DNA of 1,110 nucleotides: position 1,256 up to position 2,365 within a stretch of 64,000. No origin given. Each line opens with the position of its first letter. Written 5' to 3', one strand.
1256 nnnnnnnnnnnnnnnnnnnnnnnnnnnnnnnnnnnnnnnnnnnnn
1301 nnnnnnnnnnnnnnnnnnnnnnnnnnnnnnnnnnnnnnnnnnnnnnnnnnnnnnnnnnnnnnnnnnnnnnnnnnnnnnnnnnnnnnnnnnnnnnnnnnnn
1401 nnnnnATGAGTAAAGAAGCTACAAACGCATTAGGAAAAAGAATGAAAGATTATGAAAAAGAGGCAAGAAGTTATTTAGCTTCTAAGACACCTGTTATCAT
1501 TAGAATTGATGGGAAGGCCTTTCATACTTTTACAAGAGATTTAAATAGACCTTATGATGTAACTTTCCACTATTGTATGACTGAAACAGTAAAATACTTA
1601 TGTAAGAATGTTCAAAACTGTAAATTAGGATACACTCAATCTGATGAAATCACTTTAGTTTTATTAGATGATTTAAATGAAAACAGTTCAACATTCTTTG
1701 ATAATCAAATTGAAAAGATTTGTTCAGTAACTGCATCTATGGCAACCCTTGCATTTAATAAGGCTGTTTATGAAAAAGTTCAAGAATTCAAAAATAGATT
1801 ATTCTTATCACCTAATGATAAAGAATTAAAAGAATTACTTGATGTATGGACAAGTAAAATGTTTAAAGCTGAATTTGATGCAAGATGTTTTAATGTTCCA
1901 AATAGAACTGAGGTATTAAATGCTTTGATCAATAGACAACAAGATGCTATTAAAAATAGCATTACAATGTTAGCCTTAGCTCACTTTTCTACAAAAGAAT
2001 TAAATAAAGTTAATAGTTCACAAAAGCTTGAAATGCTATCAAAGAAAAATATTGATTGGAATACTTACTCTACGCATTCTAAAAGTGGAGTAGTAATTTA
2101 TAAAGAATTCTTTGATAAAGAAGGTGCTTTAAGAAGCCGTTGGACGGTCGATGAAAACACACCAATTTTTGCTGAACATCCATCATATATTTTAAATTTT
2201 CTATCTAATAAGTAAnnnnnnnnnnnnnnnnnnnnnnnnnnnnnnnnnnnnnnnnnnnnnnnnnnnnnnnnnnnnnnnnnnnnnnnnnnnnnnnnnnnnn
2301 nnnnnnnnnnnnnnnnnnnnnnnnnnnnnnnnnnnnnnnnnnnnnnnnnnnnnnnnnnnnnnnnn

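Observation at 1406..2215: Thg1-like 3'-5' nucleotidyltransferase encoded in a phage-like replication region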

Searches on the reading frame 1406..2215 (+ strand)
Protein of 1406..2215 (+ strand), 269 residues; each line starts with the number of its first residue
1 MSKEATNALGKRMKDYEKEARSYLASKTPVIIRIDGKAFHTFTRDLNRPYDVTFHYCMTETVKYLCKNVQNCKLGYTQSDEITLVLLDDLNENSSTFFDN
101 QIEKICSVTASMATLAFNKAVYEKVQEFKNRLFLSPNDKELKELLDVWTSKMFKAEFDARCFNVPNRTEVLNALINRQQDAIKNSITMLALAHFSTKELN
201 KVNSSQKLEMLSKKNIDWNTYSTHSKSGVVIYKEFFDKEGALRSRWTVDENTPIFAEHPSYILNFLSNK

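Call 3: search_protein_families(library=pfam, proteins=[window:1406-2215:+], max_evalue=1)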
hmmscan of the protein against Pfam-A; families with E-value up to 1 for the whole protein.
window:1406-2215:+ (269 aa): 1 family
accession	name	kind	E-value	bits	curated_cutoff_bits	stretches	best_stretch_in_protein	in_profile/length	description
PF04446.17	Thg1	-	4.4e-30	104.7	29.2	1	11-165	2-130/130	tRNAHis guanylyltransferase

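Call 4: search_protein_families(library=ncbifam, proteins=[window:1406-2215:+], max_evalue=1)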
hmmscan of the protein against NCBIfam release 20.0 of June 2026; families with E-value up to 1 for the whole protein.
window:1406-2215:+ (269 aa): 1 family
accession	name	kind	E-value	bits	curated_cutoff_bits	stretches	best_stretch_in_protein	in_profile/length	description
NF003819.0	PRK05412.1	equivalog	0.037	14.1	146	1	129-186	47-103/164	YajQ family cyclic di-GMP-binding protein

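Call 5: search_protein_families(library=phrogs, proteins=[window:1406-2215:+], max_evalue=1)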
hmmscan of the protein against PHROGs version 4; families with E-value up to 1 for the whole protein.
window:1406-2215:+ (269 aa): 1 family
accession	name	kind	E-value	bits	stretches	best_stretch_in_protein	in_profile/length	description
phrog_4717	-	DNA, RNA and nucleotide metabolism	6.7e-82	275.9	1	7-265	3-238/250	tRNA-His guanylyltransferase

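Call 10: search_dna_similar(query=window:1406-2215:+, collection=phages, mode=protein, max_rows=40)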
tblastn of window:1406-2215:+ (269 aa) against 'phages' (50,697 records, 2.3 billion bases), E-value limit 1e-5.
Records with a match: 164; places in all: 165; records where one place covers at least 80% of the query: 153.
Best place of each record, by identity: <60% 164.
By first word of the organism name: Bacillus 46; Prevotella 15; Caulobacter 13; Mycobacterium 11; Erwinia 7; Brevundimonas 7; Vibrio 6; Aeromonas 6; Burkholderia 5; Fusobacterium 4; and 20 more.
By host as written in the record: - 17; Prevotella sp. 15; Bacillus cereus 14; Caulobacter vibrioides CB15 13; Mycobacterium smegmatis mc2 155 8; Brevundimonas pondensis LVF1 6; Bacillus sp. 5; Burkholderia cenocepacia 4; and 51 more.
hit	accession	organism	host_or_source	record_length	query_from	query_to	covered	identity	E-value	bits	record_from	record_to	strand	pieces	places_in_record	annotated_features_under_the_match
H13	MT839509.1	Bacteriophage sp.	human fecal samples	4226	1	262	97%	46.8%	3e-64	222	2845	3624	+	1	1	record has no annotation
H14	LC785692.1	Bacillus phage CM1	Bacilus cereus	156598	9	262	94%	47.1%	1e-63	221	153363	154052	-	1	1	putative tRNA-His guanylyltransferase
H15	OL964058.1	Bacillus phage vB_BtM_BMBsp2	Bacillus thuringiensis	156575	9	262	94%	46.7%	2e-63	220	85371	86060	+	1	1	putative tRNA-His guanylyltransferase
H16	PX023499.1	Bacillus phage PHZU0001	Bacillus sp.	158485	9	262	94%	46.7%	2e-63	220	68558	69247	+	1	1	record has no annotation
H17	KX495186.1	Bacillus phage PK16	Bacillus cereus ATCC 21772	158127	9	262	94%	46.7%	9e-63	218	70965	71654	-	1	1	putative tRNA-His guanylyltransferase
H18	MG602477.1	Bacillus phage BCP01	Bacillus cereus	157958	9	262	94%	46.7%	1e-62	218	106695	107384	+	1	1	hypothetical protein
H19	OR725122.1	Bacillus phage BC-VP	Bacillus cereus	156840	9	262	94%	46.3%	2e-63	220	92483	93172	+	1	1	tRNA-His guanylyltransferase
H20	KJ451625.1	Bacillus phage Bcp1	Bacillus cereus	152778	9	262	94%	46.3%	4e-63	219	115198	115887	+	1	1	putative tRNA-His guanylyltransferase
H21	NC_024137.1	Bacillus phage Bcp1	Bacillus cereus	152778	9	262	94%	46.3%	4e-63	219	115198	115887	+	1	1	tRNA-His guanylyltransferase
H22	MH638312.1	Bacillus phage Kioshi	Bacillus thuringiensis kurstaki ATCC ...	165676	9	262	94%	46.3%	7e-63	218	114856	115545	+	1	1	170: tRNAHis guanylyltransferase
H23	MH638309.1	Bacillus phage Hobo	Bacillus thuringiensis kurstaki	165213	9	262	94%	45.9%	4e-61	213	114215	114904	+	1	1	168: tRNAHis guanylyltransferase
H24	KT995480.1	Bacillus phage BM15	Priestia megaterium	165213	9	262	94%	45.9%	4e-61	213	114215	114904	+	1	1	tRNA-His guanylyltransferase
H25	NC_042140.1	Bacillus phage BM15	Priestia megaterium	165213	9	262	94%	45.9%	4e-61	213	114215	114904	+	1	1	tRNA-His guanylyltransferase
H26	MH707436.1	Bacillus phage BSP36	Bacillus subtilis KCCM 11780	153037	1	266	99%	43.4%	7e-60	210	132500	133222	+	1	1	putative tRNA-His guanylyltransferase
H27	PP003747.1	Bacillus phage Z3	Bacillus cereus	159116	9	262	94%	45.5%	5e-61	213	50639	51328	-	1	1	putative tRNA-His guanylyltransferase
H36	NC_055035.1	Fusobacterium phage Fnu1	Fusobacterium nucleatum ATCC 10953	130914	9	262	94%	42.5%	2e-52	189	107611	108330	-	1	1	tRNA-His guanylyltransferase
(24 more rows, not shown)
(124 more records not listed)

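Call 11: search_solved_structures(query=window:1406-2215:+, max_evalue=0.01, show_alignments=3)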
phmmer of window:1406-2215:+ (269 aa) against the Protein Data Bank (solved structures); distinct sequences matched with E-value up to 0.01: 6.
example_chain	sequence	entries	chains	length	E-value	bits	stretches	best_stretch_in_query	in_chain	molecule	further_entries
4kgk_A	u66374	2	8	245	2.2e-52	181.4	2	8-125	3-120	Thg1-like uncharacterized protein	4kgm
5axk_A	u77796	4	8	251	1.1e-07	35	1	26-133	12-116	tRNA(His)-5'-guanylyltransferase (Thg1) like protein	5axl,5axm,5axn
3wbz_A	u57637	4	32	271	1.2e-06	31.6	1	12-87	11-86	Likely histidyl tRNA-specific guanylyltransferase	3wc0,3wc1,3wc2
5xox_A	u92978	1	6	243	0.0017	21.3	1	24-114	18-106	tRNA(His) guanylyltransferase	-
7cv1_A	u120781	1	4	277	0.0028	20.6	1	23-91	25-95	Probable tRNA(His) guanylyltransferase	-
3otb_A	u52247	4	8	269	0.0028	20.6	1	24-91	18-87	tRNA(His) guanylyltransferase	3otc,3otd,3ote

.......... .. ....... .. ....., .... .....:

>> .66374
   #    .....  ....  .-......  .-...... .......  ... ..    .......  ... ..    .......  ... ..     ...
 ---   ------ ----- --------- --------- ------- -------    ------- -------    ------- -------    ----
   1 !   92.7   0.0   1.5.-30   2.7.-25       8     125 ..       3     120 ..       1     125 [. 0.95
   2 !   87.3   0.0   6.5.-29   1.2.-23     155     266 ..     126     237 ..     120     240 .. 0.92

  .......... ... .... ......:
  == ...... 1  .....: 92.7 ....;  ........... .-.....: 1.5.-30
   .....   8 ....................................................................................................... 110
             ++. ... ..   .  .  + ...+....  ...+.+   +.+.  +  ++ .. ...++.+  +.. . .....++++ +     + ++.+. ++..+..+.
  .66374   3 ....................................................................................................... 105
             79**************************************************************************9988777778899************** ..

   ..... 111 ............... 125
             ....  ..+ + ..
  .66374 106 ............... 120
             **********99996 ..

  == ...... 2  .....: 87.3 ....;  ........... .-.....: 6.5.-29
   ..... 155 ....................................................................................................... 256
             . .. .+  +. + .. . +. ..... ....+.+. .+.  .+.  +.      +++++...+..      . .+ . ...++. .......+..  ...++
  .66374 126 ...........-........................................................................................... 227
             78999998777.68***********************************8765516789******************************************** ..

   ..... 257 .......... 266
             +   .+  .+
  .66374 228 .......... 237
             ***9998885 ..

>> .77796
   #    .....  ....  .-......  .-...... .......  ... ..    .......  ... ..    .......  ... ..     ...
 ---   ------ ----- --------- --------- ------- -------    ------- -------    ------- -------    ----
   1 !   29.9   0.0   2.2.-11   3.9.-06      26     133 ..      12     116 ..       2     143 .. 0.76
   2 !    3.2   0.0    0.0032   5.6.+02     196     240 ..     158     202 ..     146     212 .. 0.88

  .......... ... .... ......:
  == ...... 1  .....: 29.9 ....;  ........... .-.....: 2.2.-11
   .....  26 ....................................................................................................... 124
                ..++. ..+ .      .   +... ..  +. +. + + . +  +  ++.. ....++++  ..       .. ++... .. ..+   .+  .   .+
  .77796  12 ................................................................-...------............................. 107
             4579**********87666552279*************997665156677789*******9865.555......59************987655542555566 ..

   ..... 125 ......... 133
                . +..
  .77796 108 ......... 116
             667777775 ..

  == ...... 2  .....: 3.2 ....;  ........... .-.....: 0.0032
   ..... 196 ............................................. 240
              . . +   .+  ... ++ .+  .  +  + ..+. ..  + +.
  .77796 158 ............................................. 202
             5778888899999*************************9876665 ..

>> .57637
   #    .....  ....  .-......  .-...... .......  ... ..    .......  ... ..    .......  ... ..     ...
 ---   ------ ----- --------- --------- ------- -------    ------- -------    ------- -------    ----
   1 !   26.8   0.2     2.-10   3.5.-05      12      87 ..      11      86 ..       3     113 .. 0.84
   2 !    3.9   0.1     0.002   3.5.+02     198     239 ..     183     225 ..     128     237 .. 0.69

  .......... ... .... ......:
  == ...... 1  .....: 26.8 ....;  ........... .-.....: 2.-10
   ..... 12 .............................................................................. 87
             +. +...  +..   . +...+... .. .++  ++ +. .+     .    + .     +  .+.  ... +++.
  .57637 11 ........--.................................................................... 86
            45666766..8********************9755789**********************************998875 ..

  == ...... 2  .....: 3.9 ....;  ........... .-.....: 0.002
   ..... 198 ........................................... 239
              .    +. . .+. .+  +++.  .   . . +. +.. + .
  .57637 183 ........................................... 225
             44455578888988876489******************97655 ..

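Call 13: find_encoding_contigs(protein=window:1406-2215:+, flank=10000, max_places=6)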
Protein window:1406-2215:+ (269 aa): 4 contigs read that carry it; 3 places shown.
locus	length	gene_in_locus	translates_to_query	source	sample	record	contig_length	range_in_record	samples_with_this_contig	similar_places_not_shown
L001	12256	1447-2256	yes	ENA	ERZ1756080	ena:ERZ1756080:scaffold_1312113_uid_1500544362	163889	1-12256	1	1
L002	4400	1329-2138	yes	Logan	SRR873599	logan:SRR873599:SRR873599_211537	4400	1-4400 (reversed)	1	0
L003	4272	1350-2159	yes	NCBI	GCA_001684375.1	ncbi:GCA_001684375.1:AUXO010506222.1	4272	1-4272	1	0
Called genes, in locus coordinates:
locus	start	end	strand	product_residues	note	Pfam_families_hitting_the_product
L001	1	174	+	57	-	?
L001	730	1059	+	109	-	-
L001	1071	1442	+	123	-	-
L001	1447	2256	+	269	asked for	PF04446:Thg1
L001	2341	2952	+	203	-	-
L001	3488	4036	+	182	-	-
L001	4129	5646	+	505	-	PF01145:Band_7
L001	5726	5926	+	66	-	-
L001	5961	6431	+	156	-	-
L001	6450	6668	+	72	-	-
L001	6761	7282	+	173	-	PF13353:Fer4_12, PF04055:Radical_SAM (weak)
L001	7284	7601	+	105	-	-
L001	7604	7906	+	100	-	-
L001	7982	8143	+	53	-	-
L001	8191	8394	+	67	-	-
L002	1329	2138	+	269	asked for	PF04446:Thg1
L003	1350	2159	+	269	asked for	PF04446:Thg1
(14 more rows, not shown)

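Call 20: find_related_loci(query=window:1406-2215:+, collection=viral_contigs, flank=6000)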
Query window:1406-2215:+ (269 aa) in viral_contigs; peptide patterns used: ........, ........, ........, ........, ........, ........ (x = any residue, [..] = any of these).
5 stretches matched a pattern, but none encodes a relative of the query by tblastn (E <= 1e-3).

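Call 21: find_homologous_proteins(query=window:1406-2215:+, max_evalue=1e-10)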
Query window:1406-2215:+ (269 aa): 7641 proteins with E <= 1e-10 among 8000 candidates; the best 120 are listed.
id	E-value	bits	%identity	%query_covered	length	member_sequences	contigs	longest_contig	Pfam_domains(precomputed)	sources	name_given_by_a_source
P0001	6.7e-170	581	97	100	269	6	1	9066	PF04446.18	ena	-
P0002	4.7e-100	352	61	97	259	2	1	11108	PF04446.18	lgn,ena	-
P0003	1.8e-97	344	61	97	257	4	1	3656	PF04446.18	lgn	-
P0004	5.9e-96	339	60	97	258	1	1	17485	PF04446.18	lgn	-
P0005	2.0e-83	298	54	97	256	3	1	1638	PF04446.18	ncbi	-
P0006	2.8e-81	291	54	96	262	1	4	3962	PF04446.18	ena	-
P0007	1.9e-68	249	49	99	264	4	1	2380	PF04446.18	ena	-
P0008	3.1e-68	248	50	96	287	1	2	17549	PF04446.18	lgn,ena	-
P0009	1.2e-67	246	49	95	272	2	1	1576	PF04446.18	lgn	-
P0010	1.5e-67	246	49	97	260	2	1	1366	PF04446.18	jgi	-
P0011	6.1e-67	244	47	96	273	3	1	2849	PF14413.12,PF04446.18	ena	-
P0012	7.5e-67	244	55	78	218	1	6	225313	PF04446.18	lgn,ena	-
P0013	1.0e-66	243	47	96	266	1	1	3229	PF04446.18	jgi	jgi:tRNA(His) 5'-end guanylyltransferase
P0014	1.1e-66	243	48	97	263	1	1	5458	PF04446.18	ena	-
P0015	1.5e-66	243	49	96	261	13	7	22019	PF04446.18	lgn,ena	-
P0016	1.9e-66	242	48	96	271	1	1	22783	PF04446.18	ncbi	-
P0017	2.4e-66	242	48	97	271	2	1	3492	PF04446.18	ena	-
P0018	6.1e-66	241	49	99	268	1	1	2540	PF04446.18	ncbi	-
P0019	6.2e-66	241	46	95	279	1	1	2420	PF04446.18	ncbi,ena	-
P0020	6.5e-66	241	47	97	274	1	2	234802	PF04446.18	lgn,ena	-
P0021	6.6e-66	240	49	96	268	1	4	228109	PF04446.18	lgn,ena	-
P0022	9.1e-66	240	48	95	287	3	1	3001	PF04446.18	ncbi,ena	-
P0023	1.5e-65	239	48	95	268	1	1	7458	PF04446.18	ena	-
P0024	1.8e-65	239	50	94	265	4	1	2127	PF04446.18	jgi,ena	-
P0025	1.9e-65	239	48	97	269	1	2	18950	PF04446.18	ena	-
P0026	2.0e-65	239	50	97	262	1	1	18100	PF04446.18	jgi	-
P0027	2.8e-65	238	48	97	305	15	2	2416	PF04446.18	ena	-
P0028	3.8e-65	238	45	99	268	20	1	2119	PF14413.12,PF04446.18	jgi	jgi:tRNA(His) 5'-end guanylyltransferase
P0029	3.8e-65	238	48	97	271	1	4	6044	PF04446.18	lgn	-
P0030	4.1e-65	238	48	94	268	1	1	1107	PF04446.18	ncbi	-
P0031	4.3e-65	238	47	96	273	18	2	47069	PF04446.18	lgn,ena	-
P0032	4.4e-65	238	48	95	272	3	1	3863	PF04446.18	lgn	-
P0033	5.3e-65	238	48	94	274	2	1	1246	PF04446.18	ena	-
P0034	5.4e-65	238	47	95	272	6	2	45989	PF14413.12,PF04446.18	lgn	-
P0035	6.3e-65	237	47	95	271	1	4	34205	PF04446.18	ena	-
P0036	6.9e-65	237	47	97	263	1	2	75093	PF04446.18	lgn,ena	-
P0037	7.2e-65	237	47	96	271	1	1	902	PF04446.18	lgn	-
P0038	7.5e-65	237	48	97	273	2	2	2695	PF04446.18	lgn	-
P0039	7.8e-65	237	48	96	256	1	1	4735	PF04446.18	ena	-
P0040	1.0e-64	237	50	95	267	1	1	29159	PF04446.18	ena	-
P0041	1.2e-64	236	48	95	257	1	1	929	PF14413.12,PF04446.18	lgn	-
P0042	1.2e-64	236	48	97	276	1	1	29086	PF04446.18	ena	-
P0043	1.5e-64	236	46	98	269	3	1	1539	PF04446.18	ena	-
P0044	1.6e-64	236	46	95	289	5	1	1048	PF04446.18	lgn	-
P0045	2.0e-64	236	47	97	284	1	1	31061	PF04446.18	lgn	-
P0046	2.0e-64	236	46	97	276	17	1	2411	PF04446.18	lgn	-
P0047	2.2e-64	236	45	97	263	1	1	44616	PF04446.18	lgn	-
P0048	2.2e-64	235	48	95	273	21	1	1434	PF04446.18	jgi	-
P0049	2.5e-64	235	49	94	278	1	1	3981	PF14413.12,PF04446.18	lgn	-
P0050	3.0e-64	235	45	96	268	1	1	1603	PF04446.18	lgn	-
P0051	3.0e-64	235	46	96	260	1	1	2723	PF04446.18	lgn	-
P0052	3.4e-64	235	47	97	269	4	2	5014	PF04446.18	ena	-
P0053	3.5e-64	235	47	94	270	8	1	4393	PF04446.18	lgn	-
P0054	3.7e-64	235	46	97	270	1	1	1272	PF04446.18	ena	-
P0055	4.0e-64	235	49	95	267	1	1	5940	PF04446.18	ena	-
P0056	4.2e-64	235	46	95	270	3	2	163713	PF04446.18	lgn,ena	-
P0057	4.2e-64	235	47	97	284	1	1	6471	PF04446.18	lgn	-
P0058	5.0e-64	234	47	95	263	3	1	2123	PF04446.18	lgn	-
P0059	5.1e-64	234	48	96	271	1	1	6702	PF04446.18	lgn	-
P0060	5.1e-64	234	48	95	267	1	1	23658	PF04446.18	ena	-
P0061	5.3e-64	234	47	95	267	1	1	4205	PF04446.18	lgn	-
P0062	5.9e-64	234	48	96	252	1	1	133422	PF04446.18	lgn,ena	-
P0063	6.6e-64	234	46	99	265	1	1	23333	PF04446.18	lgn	-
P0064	7.0e-64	234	47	97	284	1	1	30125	PF04446.18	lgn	-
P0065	7.1e-64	234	47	97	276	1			PF04446.18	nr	nr:MAG TPA: tRNAHis guanylyltransferase [Caudoviricetes sp.]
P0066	7.2e-64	234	47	97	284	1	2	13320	PF04446.18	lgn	-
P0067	7.4e-64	234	47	97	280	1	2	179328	PF04446.18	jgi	jgi:hypothetical protein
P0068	7.5e-64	234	47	96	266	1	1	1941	PF04446.18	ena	-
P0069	7.7e-64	234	47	97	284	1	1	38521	PF04446.18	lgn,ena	-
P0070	7.7e-64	234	46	97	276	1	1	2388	PF04446.18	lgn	-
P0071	7.7e-64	234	49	95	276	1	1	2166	PF04446.18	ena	-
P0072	7.8e-64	234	51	96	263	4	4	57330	PF04446.18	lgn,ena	-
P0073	7.9e-64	234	47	97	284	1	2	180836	PF04446.18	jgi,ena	jgi:tRNA(His) 5'-end guanylyltransferase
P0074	7.9e-64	234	48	98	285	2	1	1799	PF04446.18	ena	-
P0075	7.9e-64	234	49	93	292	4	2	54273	PF04446.18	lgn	-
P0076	8.2e-64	234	46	99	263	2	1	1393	PF04446.18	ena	-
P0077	8.5e-64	234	46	97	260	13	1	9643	PF04446.18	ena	-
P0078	8.8e-64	234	45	98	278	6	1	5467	PF04446.18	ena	-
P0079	8.9e-64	234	47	96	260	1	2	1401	PF14413.12,PF04446.18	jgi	jgi:tRNA(His) guanylyltransferase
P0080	9.4e-64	233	47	97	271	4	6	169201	PF04446.18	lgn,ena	-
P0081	9.7e-64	233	50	96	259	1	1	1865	PF04446.18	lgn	-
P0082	9.7e-64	233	47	97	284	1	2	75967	PF04446.18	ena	-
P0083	9.7e-64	233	47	94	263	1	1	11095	PF04446.18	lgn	-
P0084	1.0e-63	233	44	97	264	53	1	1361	PF04446.18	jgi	jgi:tRNA(His) 5'-end guanylyltransferase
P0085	1.1e-63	233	49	97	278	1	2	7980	PF04446.18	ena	-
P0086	1.2e-63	233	47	97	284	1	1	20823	PF04446.18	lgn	-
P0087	1.2e-63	233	47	97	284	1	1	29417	PF04446.18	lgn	-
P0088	1.2e-63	233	49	95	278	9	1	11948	PF04446.18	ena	-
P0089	1.2e-63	233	48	96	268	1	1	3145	PF04446.18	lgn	-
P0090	1.2e-63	233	48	97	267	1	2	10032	PF04446.18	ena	-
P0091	1.2e-63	233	48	95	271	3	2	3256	PF04446.18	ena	-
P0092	1.4e-63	233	48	92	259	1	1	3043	PF04446.18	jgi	jgi:tRNA(His) 5'-end guanylyltransferase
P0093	1.4e-63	233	43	96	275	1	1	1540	PF04446.18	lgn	-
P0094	1.5e-63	233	46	97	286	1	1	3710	PF04446.18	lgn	-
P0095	1.5e-63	233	48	95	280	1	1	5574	PF04446.18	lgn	-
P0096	1.5e-63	233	47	97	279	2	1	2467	PF14413.12,PF04446.18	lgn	-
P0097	1.5e-63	233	48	97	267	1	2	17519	PF04446.18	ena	-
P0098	1.6e-63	233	49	94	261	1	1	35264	PF04446.18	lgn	-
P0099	1.6e-63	233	47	95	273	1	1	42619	PF04446.18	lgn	-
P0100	1.6e-63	233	47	97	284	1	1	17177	PF04446.18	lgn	-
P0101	1.6e-63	233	48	96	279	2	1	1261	PF04446.18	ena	-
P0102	1.7e-63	233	47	100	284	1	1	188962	PF04446.18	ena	-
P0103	1.9e-63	232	46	97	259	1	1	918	PF04446.18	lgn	-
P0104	1.9e-63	232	48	96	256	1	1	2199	PF04446.18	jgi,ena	-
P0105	1.9e-63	232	47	97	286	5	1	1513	PF04446.18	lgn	-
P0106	1.9e-63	232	45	95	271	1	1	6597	PF04446.18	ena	-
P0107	2.0e-63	232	47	95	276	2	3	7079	PF04446.18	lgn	-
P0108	2.2e-63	232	48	95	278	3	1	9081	PF04446.18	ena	-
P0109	2.2e-63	232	47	95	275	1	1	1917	PF04446.18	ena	-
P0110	2.4e-63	232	45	98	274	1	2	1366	PF14413.12,PF04446.18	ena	-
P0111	2.5e-63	232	48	97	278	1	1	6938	PF04446.18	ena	-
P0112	2.8e-63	232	46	96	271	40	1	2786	PF14413.12,PF04446.18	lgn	-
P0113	2.8e-63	232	47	94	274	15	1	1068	PF14413.12,PF04446.18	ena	-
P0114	3.0e-63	232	46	97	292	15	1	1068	PF04446.18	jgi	jgi:tRNA(His) 5'-end guanylyltransferase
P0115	3.0e-63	232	45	96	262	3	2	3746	PF04446.18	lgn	-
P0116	3.1e-63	232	48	95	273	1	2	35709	PF04446.18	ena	-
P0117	3.2e-63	232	48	97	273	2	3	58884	PF04446.18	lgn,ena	-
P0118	3.3e-63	232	47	95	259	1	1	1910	PF04446.18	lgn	-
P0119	3.4e-63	232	47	97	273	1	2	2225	PF04446.18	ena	-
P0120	3.4e-63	232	45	97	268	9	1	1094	PF04446.18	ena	-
